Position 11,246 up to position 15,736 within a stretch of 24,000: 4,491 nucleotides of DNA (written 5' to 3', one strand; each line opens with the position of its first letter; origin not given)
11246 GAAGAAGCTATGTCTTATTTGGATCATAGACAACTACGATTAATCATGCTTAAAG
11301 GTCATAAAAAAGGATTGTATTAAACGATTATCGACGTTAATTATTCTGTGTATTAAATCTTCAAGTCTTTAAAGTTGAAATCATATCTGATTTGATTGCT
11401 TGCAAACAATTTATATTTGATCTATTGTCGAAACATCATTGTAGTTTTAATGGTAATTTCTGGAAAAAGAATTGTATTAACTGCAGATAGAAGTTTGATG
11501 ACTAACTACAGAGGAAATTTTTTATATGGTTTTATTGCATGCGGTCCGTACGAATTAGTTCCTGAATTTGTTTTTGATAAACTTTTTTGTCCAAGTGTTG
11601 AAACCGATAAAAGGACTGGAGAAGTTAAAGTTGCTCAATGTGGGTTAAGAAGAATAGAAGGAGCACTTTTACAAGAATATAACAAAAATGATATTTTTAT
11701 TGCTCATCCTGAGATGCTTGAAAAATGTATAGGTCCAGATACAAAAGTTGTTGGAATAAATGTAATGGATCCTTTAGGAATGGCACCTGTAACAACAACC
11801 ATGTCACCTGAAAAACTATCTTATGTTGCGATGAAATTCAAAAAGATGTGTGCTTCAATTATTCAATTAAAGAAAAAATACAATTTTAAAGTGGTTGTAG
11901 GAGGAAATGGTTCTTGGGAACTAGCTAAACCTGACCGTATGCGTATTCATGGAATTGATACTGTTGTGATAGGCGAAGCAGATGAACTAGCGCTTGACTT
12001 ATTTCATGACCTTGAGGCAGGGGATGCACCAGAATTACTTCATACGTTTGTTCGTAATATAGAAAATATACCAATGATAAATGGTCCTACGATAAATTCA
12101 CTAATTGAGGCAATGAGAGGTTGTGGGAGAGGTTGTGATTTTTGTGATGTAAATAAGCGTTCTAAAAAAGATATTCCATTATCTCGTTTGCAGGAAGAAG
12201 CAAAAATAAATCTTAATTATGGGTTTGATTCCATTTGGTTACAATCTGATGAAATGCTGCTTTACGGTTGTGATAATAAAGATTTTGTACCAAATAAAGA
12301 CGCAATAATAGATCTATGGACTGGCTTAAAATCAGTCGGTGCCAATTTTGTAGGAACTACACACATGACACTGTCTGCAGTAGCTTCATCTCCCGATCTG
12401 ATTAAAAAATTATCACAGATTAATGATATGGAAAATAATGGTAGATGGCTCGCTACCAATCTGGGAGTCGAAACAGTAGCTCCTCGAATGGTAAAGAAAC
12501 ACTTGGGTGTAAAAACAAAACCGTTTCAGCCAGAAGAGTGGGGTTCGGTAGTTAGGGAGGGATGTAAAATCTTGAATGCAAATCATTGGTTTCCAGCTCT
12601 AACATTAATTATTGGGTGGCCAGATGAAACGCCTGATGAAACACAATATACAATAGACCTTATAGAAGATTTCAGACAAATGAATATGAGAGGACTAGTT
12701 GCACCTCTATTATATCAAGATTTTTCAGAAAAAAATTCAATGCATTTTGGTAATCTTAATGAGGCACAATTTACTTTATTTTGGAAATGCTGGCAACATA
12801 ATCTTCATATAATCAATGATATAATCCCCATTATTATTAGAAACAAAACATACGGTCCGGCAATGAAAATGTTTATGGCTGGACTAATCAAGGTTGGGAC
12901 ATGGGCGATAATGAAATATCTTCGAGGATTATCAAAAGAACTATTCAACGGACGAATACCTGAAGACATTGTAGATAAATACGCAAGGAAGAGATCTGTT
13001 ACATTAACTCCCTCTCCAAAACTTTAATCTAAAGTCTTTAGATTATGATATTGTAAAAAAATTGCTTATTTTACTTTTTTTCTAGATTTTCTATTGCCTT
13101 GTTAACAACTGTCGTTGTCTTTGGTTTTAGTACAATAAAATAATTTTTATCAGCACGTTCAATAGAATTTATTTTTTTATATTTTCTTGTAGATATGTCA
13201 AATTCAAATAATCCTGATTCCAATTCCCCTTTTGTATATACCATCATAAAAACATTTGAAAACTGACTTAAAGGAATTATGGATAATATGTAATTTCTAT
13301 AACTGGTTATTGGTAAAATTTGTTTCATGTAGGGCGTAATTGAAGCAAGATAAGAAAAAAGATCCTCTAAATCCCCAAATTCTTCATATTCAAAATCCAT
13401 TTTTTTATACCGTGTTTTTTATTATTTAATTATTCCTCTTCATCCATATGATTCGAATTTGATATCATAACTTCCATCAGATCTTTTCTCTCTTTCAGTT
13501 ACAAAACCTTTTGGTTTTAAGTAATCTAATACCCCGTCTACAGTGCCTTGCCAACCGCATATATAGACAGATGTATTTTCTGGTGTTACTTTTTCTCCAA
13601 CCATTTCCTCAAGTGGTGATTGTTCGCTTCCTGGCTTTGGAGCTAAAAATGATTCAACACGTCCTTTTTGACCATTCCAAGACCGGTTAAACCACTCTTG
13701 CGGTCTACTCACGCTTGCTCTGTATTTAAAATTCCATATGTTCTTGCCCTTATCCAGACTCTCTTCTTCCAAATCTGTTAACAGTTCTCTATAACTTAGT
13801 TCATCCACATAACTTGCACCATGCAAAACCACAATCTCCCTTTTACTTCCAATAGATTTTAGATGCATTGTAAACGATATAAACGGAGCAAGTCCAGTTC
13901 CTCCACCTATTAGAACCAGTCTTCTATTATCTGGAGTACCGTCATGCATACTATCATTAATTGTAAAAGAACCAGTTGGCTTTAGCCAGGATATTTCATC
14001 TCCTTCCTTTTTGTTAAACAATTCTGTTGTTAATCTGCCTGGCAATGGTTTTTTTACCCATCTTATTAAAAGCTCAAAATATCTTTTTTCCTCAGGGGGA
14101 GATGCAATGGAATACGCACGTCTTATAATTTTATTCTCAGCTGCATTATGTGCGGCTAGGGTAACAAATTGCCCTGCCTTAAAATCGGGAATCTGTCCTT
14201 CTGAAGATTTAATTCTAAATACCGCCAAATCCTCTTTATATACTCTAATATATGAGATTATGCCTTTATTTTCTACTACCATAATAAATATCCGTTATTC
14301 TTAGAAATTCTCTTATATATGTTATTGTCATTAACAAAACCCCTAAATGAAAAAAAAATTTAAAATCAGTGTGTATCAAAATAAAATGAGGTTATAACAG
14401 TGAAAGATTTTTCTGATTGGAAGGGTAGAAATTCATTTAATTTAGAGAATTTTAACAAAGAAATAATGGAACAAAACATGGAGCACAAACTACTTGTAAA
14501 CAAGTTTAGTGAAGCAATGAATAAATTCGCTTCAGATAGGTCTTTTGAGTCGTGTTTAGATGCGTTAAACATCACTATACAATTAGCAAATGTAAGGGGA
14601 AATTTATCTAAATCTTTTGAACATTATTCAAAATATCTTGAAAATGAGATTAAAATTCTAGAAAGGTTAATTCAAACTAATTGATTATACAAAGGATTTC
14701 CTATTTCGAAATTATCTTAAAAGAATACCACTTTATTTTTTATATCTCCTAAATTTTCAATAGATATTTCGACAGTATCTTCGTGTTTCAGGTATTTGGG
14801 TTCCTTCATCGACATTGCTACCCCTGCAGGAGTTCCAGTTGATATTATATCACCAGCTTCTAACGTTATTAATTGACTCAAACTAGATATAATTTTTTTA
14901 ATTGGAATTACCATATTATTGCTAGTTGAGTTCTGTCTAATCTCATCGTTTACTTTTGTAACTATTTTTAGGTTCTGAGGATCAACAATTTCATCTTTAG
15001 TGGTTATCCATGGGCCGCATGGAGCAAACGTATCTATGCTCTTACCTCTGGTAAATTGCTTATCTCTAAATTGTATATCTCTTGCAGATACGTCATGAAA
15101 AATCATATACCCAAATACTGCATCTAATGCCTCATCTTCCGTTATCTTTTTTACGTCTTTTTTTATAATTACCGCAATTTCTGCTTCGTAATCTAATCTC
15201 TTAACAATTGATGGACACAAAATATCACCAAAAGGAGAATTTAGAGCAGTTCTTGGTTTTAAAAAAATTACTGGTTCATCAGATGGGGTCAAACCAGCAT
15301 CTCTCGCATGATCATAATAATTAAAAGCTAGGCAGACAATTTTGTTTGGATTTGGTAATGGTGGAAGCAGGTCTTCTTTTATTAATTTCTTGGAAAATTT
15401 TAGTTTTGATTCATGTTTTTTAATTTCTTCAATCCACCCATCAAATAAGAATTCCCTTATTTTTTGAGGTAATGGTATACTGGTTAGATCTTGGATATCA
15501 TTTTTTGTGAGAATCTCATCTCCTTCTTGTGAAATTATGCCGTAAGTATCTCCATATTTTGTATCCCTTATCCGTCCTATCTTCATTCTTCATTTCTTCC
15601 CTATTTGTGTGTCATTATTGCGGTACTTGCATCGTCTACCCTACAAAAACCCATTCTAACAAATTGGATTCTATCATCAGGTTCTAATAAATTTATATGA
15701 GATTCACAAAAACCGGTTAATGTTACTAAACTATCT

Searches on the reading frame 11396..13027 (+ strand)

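Call 9: search_protein_families(library=ncbifam, proteins=[window:11396-13027:+], max_evalue=0.00001)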
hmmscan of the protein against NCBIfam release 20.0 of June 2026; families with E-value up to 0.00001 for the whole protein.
window:11396-13027:+ (543 aa): 3 families
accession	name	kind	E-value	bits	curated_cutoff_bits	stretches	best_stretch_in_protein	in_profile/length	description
TIGR04013.1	B12_SAM_MJ_1487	hypoth_equivalog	1.6e-13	50.2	251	1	141-321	49-242/382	TIGR04013 family B12-binding domain/radical SAM domain-containing protein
TIGR00089.1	TIGR00089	subfamily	2.1e-09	36.7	251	1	152-296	56-204/429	MiaB/RimO family radical SAM methylthiotransferase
TIGR01578.1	MiaB-like-B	hypoth_equivalog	4.3e-06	25.8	314.7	0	225-296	126-198/421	tRNA (N(6)-L-threonylcarbamoyladenosine(37)-C(2))-methylthiotransferase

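Call 87: search_protein_families(library=pfam, proteins=[window:11396-13027:+], max_evalue=0.01)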
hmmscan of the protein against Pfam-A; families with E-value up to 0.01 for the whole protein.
window:11396-13027:+ (543 aa): 1 family
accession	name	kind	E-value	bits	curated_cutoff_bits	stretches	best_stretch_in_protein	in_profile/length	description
PF04055.27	Radical_SAM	-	2.3e-08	34.8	29.5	1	238-423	2-166/166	Radical SAM superfamily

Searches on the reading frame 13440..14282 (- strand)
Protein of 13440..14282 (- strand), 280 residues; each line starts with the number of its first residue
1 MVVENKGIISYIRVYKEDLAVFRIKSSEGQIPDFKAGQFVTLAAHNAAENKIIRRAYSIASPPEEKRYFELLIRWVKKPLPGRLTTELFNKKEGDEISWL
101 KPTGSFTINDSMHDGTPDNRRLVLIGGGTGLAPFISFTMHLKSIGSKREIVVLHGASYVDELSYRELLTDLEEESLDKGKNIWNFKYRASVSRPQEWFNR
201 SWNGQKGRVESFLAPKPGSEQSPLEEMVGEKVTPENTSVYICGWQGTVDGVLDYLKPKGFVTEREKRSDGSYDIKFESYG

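Call 10: search_protein_families(library=pfam, proteins=[window:13440-14282:-], max_evalue=0.00001)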
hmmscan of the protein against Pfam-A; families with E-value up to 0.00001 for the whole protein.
window:13440-14282:- (280 aa): 2 families
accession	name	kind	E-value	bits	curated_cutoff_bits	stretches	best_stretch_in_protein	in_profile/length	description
PF00175.26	NAD_binding_1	-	3e-11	44.4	22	1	124-246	1-102/109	Oxidoreductase NAD-binding domain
PF00970.30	FAD_binding_6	-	3.6e-09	37.3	21.1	1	17-107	12-98/99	Oxidoreductase FAD-binding domain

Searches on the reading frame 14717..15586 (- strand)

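Call 10: search_protein_families(library=pfam, proteins=[window:14717-15586:-], max_evalue=0.00001)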
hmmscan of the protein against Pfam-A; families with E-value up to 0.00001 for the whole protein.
window:14717-15586:- (289 aa): 1 family
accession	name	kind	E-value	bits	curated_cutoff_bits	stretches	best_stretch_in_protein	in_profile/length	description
PF01557.24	FAA_hydrolase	-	7e-69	232.2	23.9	1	82-287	1-214/214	Fumarylacetoacetate (FAA) hydrolase C-terminal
